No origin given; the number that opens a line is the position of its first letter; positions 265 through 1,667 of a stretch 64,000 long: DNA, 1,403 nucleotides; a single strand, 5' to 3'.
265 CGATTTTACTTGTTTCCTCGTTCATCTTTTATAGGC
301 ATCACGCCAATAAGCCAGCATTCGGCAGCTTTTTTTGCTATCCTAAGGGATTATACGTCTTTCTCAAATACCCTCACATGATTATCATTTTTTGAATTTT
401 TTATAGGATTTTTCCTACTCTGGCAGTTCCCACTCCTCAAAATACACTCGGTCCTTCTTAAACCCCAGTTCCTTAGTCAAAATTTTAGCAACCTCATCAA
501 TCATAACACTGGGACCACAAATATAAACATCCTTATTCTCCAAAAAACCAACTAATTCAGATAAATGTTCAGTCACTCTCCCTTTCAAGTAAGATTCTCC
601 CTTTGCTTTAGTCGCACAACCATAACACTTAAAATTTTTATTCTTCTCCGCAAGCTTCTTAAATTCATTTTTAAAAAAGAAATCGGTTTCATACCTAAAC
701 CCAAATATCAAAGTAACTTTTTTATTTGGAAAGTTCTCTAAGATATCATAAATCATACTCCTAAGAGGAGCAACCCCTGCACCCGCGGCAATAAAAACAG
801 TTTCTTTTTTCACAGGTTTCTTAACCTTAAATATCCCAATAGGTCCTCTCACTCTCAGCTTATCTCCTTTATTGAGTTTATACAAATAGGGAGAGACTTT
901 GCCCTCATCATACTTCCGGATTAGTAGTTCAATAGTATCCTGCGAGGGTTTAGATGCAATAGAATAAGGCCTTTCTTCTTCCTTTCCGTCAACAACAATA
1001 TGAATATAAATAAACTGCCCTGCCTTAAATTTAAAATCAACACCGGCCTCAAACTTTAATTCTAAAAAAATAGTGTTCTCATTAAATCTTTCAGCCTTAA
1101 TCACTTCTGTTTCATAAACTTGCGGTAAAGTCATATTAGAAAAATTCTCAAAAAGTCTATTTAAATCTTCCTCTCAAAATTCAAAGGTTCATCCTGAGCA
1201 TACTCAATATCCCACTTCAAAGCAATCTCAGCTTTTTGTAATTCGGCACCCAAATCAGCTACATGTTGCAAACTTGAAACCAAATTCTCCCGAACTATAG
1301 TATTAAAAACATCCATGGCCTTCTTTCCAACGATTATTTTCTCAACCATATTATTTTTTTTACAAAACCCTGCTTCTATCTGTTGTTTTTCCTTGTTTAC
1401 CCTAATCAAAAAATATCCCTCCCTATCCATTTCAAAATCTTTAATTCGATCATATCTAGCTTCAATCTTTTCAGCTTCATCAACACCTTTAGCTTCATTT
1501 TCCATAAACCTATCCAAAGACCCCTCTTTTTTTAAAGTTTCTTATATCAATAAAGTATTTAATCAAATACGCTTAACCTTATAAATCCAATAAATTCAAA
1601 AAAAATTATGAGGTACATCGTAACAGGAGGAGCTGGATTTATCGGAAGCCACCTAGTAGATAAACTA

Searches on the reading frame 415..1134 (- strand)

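Call 68: search_protein_families(library=pfam, proteins=[window:415-1134:-], max_evalue=0.0001)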
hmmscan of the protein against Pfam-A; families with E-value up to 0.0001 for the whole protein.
window:415-1134:- (239 aa): 4 families
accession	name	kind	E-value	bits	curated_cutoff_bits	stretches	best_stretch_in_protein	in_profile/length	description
PF00175.26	NAD_binding_1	-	2.4e-22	80.1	22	1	114-216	1-108/109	Oxidoreductase NAD-binding domain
PF00970.30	FAD_binding_6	-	6.4e-18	65.4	21.1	1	9-103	2-98/99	Oxidoreductase FAD-binding domain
PF08022.18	FAD_binding_8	-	1.1e-06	29.1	22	1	9-75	4-71/109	FAD-binding domain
PF08030.17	NAD_binding_6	-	6e-06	26.8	22.2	0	113-178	5-80/156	Ferric reductase NAD binding domain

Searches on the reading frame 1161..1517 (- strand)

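Call 68: search_protein_families(library=pfam, proteins=[window:1161-1517:-], max_evalue=0.0001)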
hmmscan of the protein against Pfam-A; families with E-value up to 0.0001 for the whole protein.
window:1161-1517:- (118 aa): 1 family
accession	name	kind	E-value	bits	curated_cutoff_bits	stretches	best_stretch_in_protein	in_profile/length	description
PF14251.12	PterinBD-DUF4346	-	7.6e-18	65.5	29.6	1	30-109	1-86/86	PterinBD-DUF4346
